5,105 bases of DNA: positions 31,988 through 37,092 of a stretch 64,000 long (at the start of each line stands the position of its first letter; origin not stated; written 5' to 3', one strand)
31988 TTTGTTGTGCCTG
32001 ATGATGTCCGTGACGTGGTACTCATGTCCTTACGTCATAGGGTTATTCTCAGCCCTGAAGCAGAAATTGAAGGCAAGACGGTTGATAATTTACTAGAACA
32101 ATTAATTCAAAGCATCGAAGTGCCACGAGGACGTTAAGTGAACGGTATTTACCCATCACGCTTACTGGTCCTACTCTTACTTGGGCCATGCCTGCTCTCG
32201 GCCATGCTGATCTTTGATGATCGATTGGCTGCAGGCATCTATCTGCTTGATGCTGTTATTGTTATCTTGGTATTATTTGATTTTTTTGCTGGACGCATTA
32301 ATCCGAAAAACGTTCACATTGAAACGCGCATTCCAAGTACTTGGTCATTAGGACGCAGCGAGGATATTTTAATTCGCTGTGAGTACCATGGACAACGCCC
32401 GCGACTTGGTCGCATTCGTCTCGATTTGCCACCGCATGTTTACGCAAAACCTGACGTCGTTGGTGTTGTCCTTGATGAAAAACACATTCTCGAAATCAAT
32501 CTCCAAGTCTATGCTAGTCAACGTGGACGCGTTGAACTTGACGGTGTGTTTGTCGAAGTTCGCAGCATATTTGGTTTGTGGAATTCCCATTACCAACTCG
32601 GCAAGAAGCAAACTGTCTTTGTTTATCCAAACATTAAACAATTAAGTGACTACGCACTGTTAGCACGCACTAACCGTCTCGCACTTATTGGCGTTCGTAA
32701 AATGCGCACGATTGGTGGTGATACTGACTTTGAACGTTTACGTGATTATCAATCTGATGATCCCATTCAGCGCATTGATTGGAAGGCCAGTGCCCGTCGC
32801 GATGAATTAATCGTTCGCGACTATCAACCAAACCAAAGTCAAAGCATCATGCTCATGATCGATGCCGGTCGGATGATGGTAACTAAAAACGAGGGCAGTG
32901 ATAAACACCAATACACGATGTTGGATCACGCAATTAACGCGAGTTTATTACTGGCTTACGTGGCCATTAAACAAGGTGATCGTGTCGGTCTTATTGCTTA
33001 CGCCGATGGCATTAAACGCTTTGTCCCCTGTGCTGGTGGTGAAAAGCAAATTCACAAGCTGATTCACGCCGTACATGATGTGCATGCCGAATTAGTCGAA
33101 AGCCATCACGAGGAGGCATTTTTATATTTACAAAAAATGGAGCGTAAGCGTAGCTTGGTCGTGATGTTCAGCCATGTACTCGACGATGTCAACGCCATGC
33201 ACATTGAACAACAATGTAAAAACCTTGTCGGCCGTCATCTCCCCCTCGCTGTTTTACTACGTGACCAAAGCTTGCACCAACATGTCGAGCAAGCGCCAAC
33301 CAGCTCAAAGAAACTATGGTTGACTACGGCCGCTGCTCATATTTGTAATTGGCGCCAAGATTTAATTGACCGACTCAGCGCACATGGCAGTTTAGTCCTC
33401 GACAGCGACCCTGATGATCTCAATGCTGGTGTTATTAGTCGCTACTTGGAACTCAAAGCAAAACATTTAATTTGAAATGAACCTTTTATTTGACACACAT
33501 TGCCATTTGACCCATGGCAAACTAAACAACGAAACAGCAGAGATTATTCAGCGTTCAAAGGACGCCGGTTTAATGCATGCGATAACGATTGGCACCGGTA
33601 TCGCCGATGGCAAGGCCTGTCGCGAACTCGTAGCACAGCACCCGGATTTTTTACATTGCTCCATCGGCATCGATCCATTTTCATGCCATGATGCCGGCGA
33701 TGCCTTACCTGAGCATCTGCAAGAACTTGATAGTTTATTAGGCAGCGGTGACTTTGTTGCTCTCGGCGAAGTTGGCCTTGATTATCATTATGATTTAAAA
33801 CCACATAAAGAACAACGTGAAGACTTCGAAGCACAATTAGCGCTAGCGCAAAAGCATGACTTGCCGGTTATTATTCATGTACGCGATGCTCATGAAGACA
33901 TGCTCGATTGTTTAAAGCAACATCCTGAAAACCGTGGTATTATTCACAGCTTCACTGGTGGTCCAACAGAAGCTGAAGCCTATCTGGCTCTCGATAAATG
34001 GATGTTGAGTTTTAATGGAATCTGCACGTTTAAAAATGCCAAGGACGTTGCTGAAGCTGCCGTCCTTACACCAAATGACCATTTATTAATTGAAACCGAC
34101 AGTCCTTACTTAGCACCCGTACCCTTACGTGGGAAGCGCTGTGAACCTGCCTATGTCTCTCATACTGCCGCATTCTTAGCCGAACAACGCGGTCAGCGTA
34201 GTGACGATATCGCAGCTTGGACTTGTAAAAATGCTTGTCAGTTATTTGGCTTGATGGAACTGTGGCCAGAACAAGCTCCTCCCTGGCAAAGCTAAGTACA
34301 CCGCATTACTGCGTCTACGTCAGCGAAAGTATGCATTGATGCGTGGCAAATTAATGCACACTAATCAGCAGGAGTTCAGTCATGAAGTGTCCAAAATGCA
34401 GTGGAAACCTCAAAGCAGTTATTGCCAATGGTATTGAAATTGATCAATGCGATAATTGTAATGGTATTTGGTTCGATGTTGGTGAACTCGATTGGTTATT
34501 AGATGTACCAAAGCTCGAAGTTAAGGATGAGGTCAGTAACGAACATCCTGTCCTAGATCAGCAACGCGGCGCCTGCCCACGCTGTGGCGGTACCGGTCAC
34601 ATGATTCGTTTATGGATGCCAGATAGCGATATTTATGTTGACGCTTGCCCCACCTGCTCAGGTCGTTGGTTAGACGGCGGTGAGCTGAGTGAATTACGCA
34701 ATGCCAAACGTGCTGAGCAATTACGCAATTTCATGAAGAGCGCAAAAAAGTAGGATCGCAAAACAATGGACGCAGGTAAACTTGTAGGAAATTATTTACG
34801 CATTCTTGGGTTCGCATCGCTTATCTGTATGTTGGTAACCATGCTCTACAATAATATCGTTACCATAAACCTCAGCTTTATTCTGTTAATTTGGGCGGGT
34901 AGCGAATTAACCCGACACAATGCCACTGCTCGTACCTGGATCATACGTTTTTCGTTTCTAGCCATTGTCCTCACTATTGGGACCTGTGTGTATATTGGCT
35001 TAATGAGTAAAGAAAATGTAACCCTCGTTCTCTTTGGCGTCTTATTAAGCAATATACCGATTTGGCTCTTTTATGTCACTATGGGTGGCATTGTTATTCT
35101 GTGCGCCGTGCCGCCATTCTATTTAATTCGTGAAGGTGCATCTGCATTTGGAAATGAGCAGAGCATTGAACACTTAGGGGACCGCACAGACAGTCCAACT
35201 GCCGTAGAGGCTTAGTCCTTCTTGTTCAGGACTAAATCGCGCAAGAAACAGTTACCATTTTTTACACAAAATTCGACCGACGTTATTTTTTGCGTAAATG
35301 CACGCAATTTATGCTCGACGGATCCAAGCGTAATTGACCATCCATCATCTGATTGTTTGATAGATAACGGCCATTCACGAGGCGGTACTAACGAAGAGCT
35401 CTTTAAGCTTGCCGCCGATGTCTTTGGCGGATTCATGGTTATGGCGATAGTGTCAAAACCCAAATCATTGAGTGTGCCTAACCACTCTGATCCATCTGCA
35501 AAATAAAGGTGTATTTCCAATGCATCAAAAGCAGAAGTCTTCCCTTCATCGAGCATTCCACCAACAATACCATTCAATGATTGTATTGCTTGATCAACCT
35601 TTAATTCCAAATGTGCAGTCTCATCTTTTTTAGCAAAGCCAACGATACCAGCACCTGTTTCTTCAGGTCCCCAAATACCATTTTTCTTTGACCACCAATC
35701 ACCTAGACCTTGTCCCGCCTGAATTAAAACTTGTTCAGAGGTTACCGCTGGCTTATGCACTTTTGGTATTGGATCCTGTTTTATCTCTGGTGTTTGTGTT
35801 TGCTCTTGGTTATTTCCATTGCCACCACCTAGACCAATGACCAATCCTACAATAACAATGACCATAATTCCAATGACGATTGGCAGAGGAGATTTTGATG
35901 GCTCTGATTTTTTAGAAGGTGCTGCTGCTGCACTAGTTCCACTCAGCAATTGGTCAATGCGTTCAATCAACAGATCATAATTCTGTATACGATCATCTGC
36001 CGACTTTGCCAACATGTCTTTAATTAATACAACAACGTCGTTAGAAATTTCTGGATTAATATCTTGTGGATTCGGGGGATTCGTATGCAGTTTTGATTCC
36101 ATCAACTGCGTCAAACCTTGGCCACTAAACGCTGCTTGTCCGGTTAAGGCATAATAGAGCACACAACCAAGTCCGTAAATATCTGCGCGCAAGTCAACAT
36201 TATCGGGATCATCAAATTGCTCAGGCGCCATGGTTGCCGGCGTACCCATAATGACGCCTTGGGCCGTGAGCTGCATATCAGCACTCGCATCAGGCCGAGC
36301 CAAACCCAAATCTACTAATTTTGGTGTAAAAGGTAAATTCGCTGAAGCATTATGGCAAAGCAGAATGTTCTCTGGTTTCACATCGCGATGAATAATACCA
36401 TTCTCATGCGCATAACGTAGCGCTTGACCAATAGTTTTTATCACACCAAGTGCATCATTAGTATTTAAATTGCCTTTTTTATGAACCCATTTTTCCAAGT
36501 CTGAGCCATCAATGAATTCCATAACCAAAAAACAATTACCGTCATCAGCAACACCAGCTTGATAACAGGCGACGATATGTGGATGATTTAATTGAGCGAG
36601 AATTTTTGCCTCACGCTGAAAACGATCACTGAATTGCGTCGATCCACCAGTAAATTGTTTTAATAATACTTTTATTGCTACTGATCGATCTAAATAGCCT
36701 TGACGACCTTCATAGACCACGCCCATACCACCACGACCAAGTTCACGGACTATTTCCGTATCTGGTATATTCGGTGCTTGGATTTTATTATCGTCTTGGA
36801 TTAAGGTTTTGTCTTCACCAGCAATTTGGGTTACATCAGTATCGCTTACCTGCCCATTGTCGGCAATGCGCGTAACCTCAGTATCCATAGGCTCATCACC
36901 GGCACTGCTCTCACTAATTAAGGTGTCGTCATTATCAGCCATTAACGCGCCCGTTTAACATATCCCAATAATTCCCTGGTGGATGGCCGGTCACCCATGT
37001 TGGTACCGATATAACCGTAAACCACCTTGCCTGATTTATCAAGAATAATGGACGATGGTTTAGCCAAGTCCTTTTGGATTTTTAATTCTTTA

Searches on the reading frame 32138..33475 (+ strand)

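Call 92: search_protein_families(library=pfam, proteins=[window:32138-33475:+], max_evalue=0.00001)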
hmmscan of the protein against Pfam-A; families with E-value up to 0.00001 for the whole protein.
window:32138-33475:+ (445 aa): 2 families
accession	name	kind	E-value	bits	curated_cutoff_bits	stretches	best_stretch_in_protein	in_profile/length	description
PF01882.25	DUF58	-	4.4e-29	101.7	23.4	1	201-377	2-171/216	Protein of unknown function DUF58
PF13519.12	VWA_2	-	8.6e-06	26.8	27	0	237-344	1-103/107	von Willebrand factor type A domain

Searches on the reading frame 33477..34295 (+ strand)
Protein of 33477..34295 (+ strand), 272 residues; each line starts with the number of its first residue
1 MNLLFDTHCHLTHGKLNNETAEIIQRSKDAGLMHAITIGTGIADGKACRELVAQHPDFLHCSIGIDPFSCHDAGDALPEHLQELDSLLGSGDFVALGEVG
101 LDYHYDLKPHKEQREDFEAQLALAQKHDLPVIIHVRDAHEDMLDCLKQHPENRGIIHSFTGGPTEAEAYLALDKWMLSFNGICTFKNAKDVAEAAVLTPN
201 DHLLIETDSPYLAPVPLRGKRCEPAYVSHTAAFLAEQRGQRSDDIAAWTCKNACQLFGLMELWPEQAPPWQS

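Call 92: search_protein_families(library=pfam, proteins=[window:33477-34295:+], max_evalue=0.00001)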
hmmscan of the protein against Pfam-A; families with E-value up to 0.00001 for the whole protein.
window:33477-34295:+ (272 aa): 1 family
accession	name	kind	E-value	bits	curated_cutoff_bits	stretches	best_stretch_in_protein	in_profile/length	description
PF01026.27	TatD_DNase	-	2.4e-71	240.6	27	1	5-258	1-253/253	TatD related DNase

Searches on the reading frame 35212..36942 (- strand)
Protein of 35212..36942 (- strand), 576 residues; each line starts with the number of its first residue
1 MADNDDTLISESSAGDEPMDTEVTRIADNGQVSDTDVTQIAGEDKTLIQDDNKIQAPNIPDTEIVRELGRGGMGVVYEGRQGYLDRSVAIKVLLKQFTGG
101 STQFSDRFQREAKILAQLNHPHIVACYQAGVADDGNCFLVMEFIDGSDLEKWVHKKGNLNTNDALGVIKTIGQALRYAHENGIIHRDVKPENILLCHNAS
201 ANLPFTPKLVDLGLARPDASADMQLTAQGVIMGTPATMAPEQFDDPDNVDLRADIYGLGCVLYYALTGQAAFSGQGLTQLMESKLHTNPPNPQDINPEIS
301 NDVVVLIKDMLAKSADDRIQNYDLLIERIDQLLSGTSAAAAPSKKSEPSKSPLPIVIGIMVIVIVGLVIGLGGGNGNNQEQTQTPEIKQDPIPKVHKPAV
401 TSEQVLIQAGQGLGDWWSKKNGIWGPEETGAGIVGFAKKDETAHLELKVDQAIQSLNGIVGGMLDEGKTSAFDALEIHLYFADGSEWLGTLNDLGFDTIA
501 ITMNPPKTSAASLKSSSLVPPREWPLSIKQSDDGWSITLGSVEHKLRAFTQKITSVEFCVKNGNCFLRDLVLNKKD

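Call 92: search_protein_families(library=pfam, proteins=[window:35212-36942:-], max_evalue=0.00001)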
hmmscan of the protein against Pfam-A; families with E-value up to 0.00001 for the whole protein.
window:35212-36942:- (576 aa): 3 families
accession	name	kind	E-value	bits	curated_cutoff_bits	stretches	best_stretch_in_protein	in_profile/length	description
PF00069.31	Pkinase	-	1.8e-47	162.4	31.7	1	63-320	2-253/263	Protein kinase domain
PF07714.23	PK_Tyr_Ser-Thr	-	1.8e-30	106.6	23.1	1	63-320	2-250/258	Protein tyrosine and serine/threonine kinase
PF06293.20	Kdo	-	4.3e-06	26.8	21.3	1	116-212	71-166/207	Lipopolysaccharide kinase (Kdo/WaaP) family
